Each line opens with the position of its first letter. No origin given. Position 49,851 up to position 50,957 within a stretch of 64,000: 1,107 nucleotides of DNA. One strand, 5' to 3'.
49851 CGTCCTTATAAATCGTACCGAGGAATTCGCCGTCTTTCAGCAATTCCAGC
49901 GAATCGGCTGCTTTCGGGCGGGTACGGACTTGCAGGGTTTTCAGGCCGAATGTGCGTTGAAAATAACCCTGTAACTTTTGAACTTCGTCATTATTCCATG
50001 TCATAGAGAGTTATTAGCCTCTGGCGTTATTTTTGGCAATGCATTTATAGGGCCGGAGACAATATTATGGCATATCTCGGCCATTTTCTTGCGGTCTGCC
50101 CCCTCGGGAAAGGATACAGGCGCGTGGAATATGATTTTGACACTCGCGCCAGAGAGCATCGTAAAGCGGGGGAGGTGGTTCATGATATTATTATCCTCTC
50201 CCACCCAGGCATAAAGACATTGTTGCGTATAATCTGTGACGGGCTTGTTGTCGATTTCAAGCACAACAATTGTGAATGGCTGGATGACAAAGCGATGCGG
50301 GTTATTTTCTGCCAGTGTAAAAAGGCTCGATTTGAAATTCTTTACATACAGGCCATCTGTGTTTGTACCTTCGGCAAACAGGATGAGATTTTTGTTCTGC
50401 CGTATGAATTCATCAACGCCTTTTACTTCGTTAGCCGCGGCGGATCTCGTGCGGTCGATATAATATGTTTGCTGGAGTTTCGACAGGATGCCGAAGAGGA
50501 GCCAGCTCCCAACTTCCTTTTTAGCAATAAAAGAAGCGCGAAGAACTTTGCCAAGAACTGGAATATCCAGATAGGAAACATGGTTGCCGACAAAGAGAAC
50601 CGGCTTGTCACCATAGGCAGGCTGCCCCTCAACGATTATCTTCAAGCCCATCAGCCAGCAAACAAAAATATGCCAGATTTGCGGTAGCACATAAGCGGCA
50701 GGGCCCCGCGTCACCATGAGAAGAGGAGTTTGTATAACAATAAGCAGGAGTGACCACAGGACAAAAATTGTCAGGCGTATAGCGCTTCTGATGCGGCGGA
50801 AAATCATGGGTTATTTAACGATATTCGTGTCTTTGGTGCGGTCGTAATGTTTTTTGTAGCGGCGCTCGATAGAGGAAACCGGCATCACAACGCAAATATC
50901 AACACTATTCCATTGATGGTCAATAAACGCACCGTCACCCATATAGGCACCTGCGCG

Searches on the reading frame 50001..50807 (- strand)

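Call 46: search_protein_families(library=pfam, proteins=[window:50001-50807:-], max_evalue=0.001)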
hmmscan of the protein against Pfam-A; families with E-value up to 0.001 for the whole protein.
window:50001-50807:- (268 aa): 1 family
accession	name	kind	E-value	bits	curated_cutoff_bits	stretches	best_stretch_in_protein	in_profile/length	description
PF01553.26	Acyltransferase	-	1.1e-19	71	23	1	57-180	2-131/132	Acyltransferase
